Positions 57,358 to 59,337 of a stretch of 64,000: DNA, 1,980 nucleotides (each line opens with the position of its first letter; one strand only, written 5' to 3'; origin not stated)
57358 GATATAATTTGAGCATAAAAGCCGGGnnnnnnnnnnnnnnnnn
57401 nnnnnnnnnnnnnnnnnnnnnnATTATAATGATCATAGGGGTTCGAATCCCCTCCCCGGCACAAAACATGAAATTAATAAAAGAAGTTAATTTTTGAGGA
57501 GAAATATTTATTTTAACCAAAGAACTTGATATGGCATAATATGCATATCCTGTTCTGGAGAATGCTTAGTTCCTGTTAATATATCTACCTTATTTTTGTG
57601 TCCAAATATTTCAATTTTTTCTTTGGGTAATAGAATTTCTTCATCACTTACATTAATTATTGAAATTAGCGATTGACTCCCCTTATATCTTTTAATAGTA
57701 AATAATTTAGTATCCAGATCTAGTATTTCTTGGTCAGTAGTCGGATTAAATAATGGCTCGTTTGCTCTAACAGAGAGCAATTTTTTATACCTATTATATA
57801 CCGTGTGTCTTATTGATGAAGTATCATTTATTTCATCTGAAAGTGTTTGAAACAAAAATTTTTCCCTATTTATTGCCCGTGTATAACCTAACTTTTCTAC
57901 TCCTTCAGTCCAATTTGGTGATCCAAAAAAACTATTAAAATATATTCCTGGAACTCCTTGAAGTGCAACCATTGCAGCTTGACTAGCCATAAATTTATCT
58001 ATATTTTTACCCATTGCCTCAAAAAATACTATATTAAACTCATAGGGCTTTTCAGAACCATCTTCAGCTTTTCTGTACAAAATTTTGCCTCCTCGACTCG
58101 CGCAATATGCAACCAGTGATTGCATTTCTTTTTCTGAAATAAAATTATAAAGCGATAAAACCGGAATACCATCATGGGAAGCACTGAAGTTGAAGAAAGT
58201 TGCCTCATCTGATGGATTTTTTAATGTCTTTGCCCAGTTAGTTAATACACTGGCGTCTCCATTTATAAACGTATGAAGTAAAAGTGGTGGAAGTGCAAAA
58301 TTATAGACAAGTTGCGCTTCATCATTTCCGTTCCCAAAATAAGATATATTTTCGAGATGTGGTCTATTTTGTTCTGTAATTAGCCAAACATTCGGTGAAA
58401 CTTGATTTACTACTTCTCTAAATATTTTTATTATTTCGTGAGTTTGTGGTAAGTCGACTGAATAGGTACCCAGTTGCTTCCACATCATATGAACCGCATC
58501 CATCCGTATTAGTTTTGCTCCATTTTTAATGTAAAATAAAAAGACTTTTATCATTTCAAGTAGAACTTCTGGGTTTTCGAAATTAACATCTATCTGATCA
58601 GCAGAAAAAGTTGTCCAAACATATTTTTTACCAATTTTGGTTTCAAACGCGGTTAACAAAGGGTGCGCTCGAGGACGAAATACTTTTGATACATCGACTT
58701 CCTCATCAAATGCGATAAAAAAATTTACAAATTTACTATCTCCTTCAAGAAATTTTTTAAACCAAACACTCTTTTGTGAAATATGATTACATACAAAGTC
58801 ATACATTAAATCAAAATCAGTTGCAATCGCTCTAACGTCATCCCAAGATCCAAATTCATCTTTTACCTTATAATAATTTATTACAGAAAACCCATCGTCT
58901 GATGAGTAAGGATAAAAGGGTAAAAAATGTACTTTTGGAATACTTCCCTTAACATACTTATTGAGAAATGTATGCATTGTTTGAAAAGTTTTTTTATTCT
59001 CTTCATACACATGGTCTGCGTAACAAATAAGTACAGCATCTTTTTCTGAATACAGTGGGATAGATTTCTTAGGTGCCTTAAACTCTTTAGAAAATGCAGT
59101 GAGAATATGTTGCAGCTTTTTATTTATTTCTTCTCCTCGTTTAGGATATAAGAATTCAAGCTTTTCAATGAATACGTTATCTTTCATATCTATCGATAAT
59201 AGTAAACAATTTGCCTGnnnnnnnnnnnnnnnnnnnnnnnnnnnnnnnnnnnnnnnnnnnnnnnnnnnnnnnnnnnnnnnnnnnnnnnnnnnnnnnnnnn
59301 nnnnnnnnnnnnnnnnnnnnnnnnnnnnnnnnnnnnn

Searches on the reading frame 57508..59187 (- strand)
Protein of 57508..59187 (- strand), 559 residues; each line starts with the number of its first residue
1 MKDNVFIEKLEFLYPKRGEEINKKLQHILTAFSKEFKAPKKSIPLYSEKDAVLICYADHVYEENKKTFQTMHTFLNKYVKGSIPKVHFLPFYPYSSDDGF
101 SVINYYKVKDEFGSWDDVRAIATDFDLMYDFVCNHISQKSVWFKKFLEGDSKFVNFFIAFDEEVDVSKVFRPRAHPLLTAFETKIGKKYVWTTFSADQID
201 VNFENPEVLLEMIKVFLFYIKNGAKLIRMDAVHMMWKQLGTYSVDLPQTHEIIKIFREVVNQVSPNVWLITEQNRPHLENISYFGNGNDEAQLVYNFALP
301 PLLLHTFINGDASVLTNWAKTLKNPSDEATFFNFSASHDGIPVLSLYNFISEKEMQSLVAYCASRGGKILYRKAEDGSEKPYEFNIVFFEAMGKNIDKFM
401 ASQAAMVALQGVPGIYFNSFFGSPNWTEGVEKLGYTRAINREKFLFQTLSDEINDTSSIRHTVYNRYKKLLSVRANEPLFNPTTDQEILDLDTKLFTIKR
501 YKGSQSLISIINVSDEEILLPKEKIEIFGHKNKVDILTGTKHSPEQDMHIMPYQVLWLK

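Call 9: search_protein_families(library=pfam, proteins=[window:57508-59187:-], max_evalue=0.001)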
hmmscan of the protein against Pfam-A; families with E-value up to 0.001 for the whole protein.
window:57508-59187:- (559 aa): 2 families
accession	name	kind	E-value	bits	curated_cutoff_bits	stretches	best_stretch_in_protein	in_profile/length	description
PF00128.31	Alpha-amylase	-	1.4e-27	97.5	22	1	86-479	36-442/446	Alpha amylase, catalytic domain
PF22582.2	Amylosucrase_C-like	-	0.00013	22.8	27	1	499-558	15-75/76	Amylosucrase, C-terminal domain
